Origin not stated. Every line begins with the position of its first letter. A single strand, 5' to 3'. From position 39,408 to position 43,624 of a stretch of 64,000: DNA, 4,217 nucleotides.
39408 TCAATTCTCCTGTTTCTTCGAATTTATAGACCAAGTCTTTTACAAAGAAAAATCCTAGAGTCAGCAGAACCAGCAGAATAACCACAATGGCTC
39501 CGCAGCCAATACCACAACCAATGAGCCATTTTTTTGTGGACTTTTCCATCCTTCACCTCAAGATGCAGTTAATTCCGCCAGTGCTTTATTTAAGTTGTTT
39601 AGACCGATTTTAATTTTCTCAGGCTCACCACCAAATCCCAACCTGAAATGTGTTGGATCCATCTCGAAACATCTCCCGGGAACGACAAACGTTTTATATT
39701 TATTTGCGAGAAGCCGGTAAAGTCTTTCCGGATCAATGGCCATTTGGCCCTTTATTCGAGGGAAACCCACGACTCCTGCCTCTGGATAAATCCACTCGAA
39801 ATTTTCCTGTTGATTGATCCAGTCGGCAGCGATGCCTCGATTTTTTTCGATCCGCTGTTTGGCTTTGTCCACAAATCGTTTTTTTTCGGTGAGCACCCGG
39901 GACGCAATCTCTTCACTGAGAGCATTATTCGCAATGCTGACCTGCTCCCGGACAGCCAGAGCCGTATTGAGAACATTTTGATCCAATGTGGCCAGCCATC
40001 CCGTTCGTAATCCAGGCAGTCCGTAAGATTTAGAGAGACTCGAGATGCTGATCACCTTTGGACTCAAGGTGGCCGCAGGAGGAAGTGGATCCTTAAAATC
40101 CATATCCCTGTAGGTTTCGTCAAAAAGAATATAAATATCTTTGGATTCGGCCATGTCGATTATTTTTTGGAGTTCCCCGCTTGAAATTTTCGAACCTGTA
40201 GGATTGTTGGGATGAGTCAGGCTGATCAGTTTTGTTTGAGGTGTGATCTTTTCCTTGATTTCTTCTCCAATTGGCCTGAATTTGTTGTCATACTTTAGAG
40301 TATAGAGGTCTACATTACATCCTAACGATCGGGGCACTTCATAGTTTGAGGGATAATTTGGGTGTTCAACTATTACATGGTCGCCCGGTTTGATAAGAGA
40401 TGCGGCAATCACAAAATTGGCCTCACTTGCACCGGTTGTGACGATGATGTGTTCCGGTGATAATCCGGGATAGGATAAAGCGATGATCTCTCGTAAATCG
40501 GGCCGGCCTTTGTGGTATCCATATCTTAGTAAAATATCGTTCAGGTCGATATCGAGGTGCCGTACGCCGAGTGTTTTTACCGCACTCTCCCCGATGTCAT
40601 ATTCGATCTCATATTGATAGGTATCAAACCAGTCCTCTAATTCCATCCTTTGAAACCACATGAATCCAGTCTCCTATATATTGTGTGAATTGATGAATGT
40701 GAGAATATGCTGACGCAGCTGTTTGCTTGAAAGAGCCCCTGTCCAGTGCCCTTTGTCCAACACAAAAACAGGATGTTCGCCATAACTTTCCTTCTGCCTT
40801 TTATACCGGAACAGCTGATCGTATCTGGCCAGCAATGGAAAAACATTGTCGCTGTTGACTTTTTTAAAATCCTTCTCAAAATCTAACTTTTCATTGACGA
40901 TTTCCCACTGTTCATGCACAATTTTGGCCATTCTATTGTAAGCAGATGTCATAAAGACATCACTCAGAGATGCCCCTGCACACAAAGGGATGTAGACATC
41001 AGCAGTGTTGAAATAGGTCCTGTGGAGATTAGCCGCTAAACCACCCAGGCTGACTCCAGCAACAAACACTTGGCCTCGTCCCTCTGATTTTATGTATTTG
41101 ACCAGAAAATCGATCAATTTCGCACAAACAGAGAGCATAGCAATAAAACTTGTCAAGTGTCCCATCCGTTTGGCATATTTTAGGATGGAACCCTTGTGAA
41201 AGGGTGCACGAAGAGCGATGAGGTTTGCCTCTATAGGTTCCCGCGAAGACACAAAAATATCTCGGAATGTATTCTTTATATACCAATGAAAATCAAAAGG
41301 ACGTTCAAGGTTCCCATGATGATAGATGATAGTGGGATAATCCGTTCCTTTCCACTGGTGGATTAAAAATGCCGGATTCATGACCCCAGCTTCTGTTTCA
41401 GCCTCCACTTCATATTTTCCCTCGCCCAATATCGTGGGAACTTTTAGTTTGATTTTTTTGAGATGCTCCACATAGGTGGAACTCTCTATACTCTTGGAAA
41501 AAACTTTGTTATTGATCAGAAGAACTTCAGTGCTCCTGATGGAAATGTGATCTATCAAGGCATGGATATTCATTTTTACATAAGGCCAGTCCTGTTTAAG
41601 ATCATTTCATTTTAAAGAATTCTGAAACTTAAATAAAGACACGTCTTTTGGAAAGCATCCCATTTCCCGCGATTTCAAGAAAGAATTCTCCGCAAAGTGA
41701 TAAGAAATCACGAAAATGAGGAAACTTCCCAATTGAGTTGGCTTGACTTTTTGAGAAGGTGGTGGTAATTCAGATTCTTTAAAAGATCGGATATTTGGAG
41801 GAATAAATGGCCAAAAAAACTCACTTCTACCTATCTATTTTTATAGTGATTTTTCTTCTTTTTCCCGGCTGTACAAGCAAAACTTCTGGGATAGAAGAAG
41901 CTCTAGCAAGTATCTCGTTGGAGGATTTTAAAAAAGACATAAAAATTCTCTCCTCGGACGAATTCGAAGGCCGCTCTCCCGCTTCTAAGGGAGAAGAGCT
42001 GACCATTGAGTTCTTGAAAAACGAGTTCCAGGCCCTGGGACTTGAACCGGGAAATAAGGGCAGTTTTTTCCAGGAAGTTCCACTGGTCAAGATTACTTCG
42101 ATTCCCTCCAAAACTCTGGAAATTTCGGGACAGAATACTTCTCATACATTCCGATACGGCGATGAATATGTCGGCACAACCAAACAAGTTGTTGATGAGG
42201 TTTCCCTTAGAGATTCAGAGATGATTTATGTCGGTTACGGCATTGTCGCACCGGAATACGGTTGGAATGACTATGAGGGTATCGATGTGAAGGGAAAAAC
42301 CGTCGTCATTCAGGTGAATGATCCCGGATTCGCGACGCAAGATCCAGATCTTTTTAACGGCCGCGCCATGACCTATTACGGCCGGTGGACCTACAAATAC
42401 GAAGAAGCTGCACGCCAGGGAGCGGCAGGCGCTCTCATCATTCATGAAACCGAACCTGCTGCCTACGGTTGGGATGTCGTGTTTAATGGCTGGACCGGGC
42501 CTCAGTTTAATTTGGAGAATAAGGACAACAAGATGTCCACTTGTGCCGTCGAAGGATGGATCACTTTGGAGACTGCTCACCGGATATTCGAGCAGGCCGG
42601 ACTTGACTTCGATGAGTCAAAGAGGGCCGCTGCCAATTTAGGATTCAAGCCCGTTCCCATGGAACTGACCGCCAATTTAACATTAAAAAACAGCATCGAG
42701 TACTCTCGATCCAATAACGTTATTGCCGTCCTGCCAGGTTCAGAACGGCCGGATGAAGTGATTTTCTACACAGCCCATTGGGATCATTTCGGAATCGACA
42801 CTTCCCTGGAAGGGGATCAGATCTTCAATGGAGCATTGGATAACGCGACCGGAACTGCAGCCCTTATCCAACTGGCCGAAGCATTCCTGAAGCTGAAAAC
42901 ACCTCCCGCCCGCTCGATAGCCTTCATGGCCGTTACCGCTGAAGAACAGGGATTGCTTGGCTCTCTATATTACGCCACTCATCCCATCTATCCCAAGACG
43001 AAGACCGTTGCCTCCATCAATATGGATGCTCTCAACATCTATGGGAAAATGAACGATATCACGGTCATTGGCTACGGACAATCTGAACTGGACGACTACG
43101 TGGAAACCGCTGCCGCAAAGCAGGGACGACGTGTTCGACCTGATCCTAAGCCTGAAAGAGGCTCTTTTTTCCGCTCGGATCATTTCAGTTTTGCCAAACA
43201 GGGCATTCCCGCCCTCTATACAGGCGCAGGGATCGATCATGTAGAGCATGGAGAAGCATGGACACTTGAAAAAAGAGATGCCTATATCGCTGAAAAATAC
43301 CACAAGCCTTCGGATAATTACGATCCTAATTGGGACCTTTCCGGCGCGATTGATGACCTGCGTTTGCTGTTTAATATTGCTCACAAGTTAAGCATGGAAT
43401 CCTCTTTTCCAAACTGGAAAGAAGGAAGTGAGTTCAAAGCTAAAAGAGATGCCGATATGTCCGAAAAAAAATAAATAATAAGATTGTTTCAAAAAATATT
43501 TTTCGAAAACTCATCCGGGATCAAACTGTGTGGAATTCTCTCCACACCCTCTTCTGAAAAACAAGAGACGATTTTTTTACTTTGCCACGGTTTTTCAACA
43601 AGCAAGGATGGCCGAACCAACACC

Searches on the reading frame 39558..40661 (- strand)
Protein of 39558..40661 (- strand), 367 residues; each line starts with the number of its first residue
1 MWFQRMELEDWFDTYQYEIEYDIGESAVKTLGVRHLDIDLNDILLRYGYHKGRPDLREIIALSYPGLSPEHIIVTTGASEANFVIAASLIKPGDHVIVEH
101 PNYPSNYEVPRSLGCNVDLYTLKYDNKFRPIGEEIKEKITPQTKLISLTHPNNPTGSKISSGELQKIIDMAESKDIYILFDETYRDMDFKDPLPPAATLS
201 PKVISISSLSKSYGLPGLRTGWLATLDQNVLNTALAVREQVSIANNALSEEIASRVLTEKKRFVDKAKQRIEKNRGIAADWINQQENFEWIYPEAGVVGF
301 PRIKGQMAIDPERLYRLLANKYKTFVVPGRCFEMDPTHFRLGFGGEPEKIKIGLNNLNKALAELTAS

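Call 35: search_protein_families(library=pfam, proteins=[window:39558-40661:-], max_evalue=0.0001)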
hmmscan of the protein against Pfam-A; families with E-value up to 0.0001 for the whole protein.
window:39558-40661:- (367 aa): 3 families
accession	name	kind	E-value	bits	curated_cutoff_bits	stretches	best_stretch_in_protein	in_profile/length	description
PF00155.27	Aminotran_1_2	-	5.2e-46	157.9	19.7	1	38-355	29-359/361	Aminotransferase class I and II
PF00266.25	Aminotran_5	-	2.1e-13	50.5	21.5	1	64-181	56-175/371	Aminotransferase class-V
PF01053.26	Cys_Met_Meta_PP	-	8.9e-07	28.2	27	1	73-186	72-178/381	Cys/Met metabolism PLP-dependent enzyme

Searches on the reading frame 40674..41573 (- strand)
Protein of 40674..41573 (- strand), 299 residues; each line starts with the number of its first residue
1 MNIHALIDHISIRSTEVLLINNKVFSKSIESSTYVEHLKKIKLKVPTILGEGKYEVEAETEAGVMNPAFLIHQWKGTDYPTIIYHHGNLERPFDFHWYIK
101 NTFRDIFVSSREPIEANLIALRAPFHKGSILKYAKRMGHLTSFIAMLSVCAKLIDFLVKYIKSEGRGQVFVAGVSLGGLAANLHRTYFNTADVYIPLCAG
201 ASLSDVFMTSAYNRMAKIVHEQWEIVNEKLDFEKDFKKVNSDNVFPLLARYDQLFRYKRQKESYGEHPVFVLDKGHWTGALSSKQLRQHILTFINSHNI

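Call 34: search_protein_families(library=pfam, proteins=[window:40674-41573:-], max_evalue=0.0001)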
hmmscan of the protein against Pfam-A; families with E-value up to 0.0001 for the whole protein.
window:40674-41573:- (299 aa): 1 family
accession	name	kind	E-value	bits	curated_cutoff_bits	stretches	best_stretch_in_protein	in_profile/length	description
PF09752.15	ABHD18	-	4e-06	26.7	21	1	139-215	147-223/351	Alpha/beta hydrolase domain containing 18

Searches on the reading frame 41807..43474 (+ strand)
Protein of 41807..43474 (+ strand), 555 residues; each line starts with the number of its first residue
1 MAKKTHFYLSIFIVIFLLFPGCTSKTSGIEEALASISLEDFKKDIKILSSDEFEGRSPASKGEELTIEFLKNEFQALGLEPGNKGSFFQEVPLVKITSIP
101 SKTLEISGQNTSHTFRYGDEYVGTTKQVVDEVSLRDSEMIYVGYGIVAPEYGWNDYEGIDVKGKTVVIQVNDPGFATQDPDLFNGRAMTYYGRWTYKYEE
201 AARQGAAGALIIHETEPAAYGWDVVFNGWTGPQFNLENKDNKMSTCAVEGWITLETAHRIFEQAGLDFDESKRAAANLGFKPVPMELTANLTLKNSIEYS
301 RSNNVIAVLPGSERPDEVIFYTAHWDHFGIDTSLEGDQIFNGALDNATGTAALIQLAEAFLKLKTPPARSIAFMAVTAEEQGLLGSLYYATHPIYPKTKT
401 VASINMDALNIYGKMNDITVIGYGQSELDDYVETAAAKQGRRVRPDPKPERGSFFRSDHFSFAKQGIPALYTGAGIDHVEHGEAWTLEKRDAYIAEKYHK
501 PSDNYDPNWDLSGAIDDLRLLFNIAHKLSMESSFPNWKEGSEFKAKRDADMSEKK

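Call 32: find_encoding_contigs(protein=window:41807-43474:+, flank=10000, max_places=1)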
Protein window:41807-43474:+ (555 aa): no gene with exactly this product is on record in the collection.

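Call 34: search_protein_families(library=pfam, proteins=[window:41807-43474:+], max_evalue=0.0001)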
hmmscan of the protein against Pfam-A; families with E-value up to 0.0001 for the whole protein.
window:41807-43474:+ (555 aa): 1 family
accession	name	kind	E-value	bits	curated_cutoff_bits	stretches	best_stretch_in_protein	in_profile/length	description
PF04389.22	Peptidase_M28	-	4.6e-47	160.7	21.3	1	304-518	1-188/193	Peptidase family M28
